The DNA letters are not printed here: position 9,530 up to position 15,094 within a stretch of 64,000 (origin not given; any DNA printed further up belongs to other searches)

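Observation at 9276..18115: Self-contained cohesin-dockerin gene island with cargo of unknown function, between proS and the S10 operon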

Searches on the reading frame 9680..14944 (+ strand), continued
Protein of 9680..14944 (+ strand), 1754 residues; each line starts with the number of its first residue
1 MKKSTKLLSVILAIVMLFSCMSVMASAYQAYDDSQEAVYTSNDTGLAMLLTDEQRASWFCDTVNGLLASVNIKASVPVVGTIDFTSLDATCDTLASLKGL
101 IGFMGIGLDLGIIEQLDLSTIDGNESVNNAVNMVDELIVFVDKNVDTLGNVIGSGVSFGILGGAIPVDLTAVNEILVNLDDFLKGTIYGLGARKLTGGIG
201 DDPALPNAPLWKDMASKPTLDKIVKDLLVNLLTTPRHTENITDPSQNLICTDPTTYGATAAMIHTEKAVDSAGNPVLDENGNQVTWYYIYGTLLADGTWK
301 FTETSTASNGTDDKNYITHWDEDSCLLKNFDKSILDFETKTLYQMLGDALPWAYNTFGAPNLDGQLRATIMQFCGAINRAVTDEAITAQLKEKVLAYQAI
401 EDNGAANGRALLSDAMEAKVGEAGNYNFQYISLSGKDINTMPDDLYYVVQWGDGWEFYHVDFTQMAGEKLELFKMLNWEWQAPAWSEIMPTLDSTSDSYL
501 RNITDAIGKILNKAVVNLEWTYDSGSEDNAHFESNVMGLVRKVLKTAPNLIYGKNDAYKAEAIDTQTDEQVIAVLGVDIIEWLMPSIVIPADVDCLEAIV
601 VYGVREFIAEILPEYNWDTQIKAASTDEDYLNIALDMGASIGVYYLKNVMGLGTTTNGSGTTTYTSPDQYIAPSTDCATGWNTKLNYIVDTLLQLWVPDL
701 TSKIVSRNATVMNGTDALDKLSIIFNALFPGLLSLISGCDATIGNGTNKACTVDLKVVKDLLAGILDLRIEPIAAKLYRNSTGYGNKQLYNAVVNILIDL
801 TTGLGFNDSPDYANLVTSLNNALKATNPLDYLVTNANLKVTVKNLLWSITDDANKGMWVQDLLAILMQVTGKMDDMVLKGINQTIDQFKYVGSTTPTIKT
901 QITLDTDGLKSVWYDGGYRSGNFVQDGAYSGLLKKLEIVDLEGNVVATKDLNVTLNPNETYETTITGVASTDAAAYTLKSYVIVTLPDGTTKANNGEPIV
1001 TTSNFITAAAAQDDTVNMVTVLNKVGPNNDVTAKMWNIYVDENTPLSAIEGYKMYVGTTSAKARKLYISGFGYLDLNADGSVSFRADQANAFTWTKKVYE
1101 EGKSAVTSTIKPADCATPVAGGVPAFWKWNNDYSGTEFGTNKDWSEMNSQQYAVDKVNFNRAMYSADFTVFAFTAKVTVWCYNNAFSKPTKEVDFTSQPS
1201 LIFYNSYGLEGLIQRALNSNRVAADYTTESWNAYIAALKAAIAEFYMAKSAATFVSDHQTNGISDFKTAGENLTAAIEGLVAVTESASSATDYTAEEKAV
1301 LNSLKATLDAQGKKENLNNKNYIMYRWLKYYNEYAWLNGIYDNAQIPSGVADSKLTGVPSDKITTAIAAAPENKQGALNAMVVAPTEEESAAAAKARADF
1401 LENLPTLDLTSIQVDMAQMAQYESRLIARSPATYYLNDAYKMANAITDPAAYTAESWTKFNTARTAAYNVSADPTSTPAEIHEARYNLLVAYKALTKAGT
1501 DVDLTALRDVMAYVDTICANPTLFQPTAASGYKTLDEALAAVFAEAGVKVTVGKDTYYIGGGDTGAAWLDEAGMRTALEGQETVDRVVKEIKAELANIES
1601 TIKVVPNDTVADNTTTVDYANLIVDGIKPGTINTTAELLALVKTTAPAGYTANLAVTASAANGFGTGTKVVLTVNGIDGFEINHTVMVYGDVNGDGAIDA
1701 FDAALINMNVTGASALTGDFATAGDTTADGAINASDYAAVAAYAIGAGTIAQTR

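Call 21: find_encoding_contigs(protein=P0068, flank=8000, max_places=2)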
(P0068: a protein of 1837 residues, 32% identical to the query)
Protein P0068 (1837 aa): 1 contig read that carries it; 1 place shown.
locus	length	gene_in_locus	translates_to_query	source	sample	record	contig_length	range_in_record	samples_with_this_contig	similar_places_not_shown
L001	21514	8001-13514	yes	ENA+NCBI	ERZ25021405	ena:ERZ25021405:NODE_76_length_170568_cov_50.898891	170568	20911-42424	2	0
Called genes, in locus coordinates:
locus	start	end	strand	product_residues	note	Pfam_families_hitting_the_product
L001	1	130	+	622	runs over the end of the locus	PF01134:GIDA, PF07992:Pyr_redox_2, PF12831:FAD_oxidored (faint), PF13738:Pyr_redox_3 (faint), PF21680:GIDA_C_1st, PF13932:SAM_GIDA_C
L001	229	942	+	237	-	PF02527:GidB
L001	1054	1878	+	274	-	PF02195:ParB_N, PF17762:HTH_ParB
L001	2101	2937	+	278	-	PF02374:ArsA_ATPase (faint), PF06564:CBP_BcsQ (weak), PF09140:MipZ, PF10609:ParA, PF13614:AAA_31, PF00142:Fer4_NifH, PF01656:CbiA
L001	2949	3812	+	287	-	PF02195:ParB_N, PF17762:HTH_ParB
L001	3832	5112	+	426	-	PF02403:Seryl_tRNA_N, PF00587:tRNA-synt_2b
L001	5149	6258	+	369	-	PF11258:DUF3048, PF17479:DUF3048_C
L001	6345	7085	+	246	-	-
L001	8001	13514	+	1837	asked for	-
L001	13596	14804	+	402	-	-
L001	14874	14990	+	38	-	-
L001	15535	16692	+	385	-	-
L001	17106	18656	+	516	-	PF12072:RNase_Y_N, PF00013:KH_1 (weak), PF01966:HD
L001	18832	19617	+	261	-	PF00149:Metallophos, PF13277:YmdB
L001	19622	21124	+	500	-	PF00496:SBP_bac_5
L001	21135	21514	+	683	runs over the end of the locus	PF17191:RecG_wedge, PF00270:DEAD, PF04851:ResIII, PF00271:Helicase_C, PF19833:RecG_dom3_C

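Call 22: find_encoding_contigs(protein=P0058, flank=8000, max_places=2)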
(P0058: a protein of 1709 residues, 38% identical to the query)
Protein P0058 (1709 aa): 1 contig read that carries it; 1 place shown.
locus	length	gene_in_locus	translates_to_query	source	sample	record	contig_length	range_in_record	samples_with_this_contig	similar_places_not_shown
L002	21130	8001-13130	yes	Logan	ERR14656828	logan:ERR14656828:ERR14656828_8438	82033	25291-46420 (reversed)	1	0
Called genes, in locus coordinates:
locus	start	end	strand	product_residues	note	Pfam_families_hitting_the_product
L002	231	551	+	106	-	PF03551:PadR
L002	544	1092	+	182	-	PF22564:HAAS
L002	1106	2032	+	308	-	PF13349:DUF4097 (weak)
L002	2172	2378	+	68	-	PF04024:PspC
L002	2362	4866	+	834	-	PF19732:SpoIIE_N, PF07228:SpoIIE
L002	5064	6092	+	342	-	-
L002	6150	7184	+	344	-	-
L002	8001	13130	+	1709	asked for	-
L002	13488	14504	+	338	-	PF00404:Dockerin_1 (weak)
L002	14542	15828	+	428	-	-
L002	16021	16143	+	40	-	-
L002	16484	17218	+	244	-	PF27840:ScmC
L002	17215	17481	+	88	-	PF05402:PqqD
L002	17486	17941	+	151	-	-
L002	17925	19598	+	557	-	PF00664:ABC_membrane, PF00005:ABC_tran, PF02463:SMC_N (faint)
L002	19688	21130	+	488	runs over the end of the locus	-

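Call 26: search_protein_families(library=ncbifam, proteins=[L002:16484-17218:+, L002:17215-17481:+, L002:17486-17941:+, L002:17925-19598:+], max_evalue=1)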
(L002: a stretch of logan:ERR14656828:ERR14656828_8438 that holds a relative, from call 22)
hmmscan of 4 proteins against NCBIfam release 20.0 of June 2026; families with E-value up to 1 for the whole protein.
L002:16484-17218:+ (244 aa): 4 families
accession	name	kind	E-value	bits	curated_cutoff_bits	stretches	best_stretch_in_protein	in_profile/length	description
TIGR04249.1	SCM_chp_ScmC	equivalog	1.8e-09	37.3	125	1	70-205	116-255/292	SynChlorMet cassette protein ScmC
TIGR04352.1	HprK_rel_A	equivalog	0.0011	18.1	200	1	77-124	94-139/280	HprK-related kinase A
NF006821.0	PRK09344.1-3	subfamily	0.022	13.4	369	1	76-129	198-262/525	phosphoenolpyruvate carboxykinase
NF004962.0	PRK06305.1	equivalog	0.16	11.1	559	1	91-129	39-77/465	DNA polymerase III subunits gamma and tau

L002:17215-17481:+ (88 aa): 8 families
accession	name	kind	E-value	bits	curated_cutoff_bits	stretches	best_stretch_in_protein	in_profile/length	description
NF033530.1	lasso_PqqD_Strm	exception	7.9e-10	38.8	70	1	33-85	25-77/78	lasso peptide biosynthesis PqqD family chaperone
NF033536.1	lasso_PqqD_Bac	exception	1e-08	35.2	80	1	34-87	34-87/88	lasso peptide biosynthesis PqqD family chaperone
TIGR04248.1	SCM_PqqD_rel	equivalog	1.9e-08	34.4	100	1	31-85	26-80/84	SynChlorMet cassette protein ScmD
TIGR04302.1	geo_PqqD_fam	equivalog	5.4e-08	33.2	100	1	21-86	35-100/102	GeoRSP system PqqD family peptide chaperone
TIGR03859.1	PQQ_PqqD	equivalog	4.6e-05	23.2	46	1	29-87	24-81/81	pyrroloquinoline quinone biosynthesis peptide chaperone PqqD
NF050145.1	RiPP_RRE_HvfC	equivalog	0.0066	16.3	142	1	31-86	178-234/237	HvfC family RiPP maturation protein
NF050069.2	PqqD_rel_WgkC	exception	0.043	13.8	110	1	32-86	32-86/103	PqqD family peptide maturation chaperone WgkC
NF002535.0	PRK02079.1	equivalog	0.12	12.2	101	1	29-86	33-89/92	pyrroloquinoline quinone biosynthesis peptide chaperone PqqD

L002:17486-17941:+ (151 aa): 3 families
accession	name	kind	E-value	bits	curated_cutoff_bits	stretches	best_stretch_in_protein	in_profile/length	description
TIGR02228.1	sigpep_I_arch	equivalog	2.2e-05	24.4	51.85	1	15-110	22-122/158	signal peptidase I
NF046067.1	SigPepSipWBacil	equivalog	0.038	13.5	190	1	48-90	62-108/189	signal peptidase I SipW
TIGR02754.1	sod_Ni_protease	equivalog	0.14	12.6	63.25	1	30-90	3-67/90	nickel-type superoxide dismutase maturation protease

L002:17925-19598:+ (557 aa): 189 families (the best 25 are shown)
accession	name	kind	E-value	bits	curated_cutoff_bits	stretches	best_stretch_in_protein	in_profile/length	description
TIGR02204.1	MsbA_rel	hypoth_equivalog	1.6e-65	221.9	780.4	1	9-536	11-537/576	ABC transporter, permease/ATP-binding protein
TIGR03375.1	type_I_sec_LssB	subfamily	5.2e-65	220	693.1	1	4-539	133-667/696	type I secretion system permease/ATPase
TIGR02203.1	MsbA_lipidA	equivalog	6.1e-65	219.8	602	1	14-533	8-528/572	lipid A export permease/ATP-binding protein MsbA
TIGR03796.1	NHLM_micro_ABC1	equivalog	7e-62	209.6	853.3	1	10-535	144-673/710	NHLP family bacteriocin export ABC transporter peptidase/permease/ATPase subunit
TIGR02857.1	CydD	equivalog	1.1e-59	202.9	435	1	23-539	6-522/529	thiol reductant ABC exporter subunit CydD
TIGR02868.1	CydC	equivalog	1.2e-59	202.3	329.05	1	94-533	88-529/530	thiol reductant ABC exporter subunit CydC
TIGR00958.1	3a01208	subfamily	3.2e-58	197.6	874.6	1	86-533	228-673/711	antigen peptide transporter 2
TIGR01846.1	type_I_sec_HlyB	subfamily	6.6e-57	193.2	725.55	1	30-542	149-660/694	type I secretion system permease/ATPase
NF008364.0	PRK11160.1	equivalog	1.1e-51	176.1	630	1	94-536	95-537/575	heme ABC transporter ATP-binding protein/permease CydC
TIGR01193.1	bacteriocin_ABC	subfamily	2e-51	175.3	523.85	1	20-533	156-668/708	peptide cleavage/export ABC transporter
TIGR03797.1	NHLM_micro_ABC2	equivalog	2.1e-51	175.3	709.4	1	13-533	132-644/686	NHLP bacteriocin export ABC transporter permease/ATPase subunit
NF008381.0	PRK11176.1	equivalog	5.6e-51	173.6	867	1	86-536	92-541/582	lipid A ABC transporter ATP-binding protein/permease MsbA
NF045998.1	cleave_ABC_plasm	equivalog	8.7e-50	169.7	500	1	4-534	141-661/673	Mbov_0121 family peptidase domain-containing ABC transporter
NF010178.0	PRK13657.1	equivalog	8.8e-50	169.7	733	1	12-535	11-531/588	glucan ABC transporter ATP-binding protein/ permease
NF045513.1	HepA_fam_ABC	equivalog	1.1e-46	159.6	725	1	47-534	83-569/610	heterocyst formation ABC transporter subunit HepA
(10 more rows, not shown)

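Call 27: search_protein_families(library=pfam, proteins=[L002:16484-17218:+, L002:17215-17481:+, L002:17486-17941:+, L002:14542-15828:+, L001:13596-14804:+, L001:15535-16692:+, L002:13488-14504:+], max_evalue=1)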
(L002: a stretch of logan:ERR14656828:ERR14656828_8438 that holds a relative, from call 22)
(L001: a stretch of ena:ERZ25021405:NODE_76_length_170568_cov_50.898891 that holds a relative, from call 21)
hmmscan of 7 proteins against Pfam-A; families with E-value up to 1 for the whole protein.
L002:16484-17218:+ (244 aa): 2 families
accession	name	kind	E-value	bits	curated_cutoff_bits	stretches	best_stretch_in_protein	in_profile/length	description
PF07475.17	Hpr_kinase_C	-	0.21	11.5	33.3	1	81-135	8-60/171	HPr Serine kinase C-terminal domain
PF16289.11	PIN_12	-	0.24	12.2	32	1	110-153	103-147/172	PIN domain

L002:17215-17481:+ (88 aa): 2 families
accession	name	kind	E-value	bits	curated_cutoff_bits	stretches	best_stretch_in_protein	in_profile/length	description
PF05402.18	PqqD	-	7.6e-20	71.5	23.4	1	17-86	3-67/67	Coenzyme PQQ synthesis protein D (PqqD)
PF06485.17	Tab2-like_N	-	0.052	14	25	1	25-79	3-57/103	RNA-binding protein Tab2/Atab2 N terminal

L002:17486-17941:+ (151 aa): 1 family
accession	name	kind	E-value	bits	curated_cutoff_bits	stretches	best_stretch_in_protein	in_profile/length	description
PF00717.28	Peptidase_S24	-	0.1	12.7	23.3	1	13-107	22-116/116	Peptidase S24-like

L002:14542-15828:+ (428 aa): 0 families

L001:13596-14804:+ (402 aa): 0 families

L001:15535-16692:+ (385 aa): 3 families
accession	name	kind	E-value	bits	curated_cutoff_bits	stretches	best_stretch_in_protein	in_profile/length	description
PF16583.11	ZirS_C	-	0.018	15.1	26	1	144-203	67-127/145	Zinc-regulated secreted antivirulence protein C-terminal domain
PF00404.24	Dockerin_1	-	0.11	13.1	22.9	0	305-348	2-44/57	Dockerin type I domain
PF00802.24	Glycoprotein_G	-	0.39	10.5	27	0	8-57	38-83/263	Pneumovirus attachment glycoprotein G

L002:13488-14504:+ (338 aa): 7 families
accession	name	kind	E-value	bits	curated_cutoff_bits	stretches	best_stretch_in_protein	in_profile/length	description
PF00404.24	Dockerin_1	-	1.5e-07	31.9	22.9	1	268-318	2-49/57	Dockerin type I domain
PF13202.12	EF-hand_5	-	0.029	14.3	25.9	0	304-315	7-18/25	EF hand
PF19740.4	DUF6229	-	0.074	13.4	25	1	157-183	19-46/62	Family of unknown function (DUF6229)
PF00036.39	EF-hand_1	-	0.15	12.2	25.4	0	269-278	10-19/29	EF hand domain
PF02752.27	Arrestin_C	-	0.25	12.1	27.7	1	37-62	6-31/137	Arrestin (or S-antigen), C-terminal domain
PF01839.29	FG-GAP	-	0.37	11.2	22.1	0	267-274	7-14/37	FG-GAP repeat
PF13517.12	FG-GAP_3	-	0.39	11.8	26.9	0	241-275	24-56/61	FG-GAP-like repeat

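Call 28: find_encoding_contigs(protein=P0085, flank=7000, max_places=1)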
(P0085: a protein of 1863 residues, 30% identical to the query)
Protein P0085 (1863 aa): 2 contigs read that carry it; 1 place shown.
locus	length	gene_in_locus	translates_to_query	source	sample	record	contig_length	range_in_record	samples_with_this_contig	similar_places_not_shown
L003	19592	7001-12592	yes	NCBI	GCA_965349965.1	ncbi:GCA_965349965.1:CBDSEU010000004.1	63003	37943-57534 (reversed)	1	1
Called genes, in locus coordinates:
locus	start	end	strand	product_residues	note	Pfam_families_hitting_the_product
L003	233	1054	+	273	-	PF02195:ParB_N, PF17762:HTH_ParB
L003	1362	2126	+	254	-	PF00142:Fer4_NifH (weak), PF01656:CbiA, PF02374:ArsA_ATPase (weak), PF06564:CBP_BcsQ, PF09140:MipZ, PF10609:ParA, PF13614:AAA_31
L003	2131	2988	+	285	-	PF02195:ParB_N, PF17762:HTH_ParB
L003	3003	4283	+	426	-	PF02403:Seryl_tRNA_N, PF00587:tRNA-synt_2b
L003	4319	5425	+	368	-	-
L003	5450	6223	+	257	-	-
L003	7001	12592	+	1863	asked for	PF00404:Dockerin_1 (weak)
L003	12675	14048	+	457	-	-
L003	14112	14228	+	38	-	-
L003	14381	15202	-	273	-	-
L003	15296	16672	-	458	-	PF01554:MatE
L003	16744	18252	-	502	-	-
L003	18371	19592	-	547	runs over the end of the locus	PF00664:ABC_membrane, PF00005:ABC_tran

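Call 29: find_encoding_contigs(protein=P0101, flank=7000, max_places=1)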
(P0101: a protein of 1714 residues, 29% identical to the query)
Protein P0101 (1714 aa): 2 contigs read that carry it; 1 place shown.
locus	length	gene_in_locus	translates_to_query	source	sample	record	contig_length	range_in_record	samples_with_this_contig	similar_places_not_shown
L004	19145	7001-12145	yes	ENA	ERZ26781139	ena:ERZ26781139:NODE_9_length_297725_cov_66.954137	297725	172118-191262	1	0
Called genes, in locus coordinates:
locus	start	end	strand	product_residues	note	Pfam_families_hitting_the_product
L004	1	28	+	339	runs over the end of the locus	PF05343:Peptidase_M42, PF01546:Peptidase_M20 (weak)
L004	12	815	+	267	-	PF00583:Acetyltransf_1 (weak), PF13508:Acetyltransf_7 (faint)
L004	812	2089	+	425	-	PF06838:Met_gamma_lyase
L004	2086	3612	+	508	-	PF02878:PGM_PMM_I, PF02879:PGM_PMM_II, PF02880:PGM_PMM_III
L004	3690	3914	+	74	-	PF00550:PP-binding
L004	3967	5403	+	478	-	PF00587:tRNA-synt_2b, PF03129:HGTP_anticodon, PF09180:ProRS-C_1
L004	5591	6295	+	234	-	-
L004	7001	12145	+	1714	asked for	PF00404:Dockerin_1 (weak)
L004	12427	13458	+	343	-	PF00404:Dockerin_1 (weak)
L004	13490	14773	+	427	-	-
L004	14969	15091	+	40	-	-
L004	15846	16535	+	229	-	PF00072:Response_reg, PF00486:Trans_reg_C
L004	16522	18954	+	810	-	PF00512:HisKA, PF02518:HATPase_c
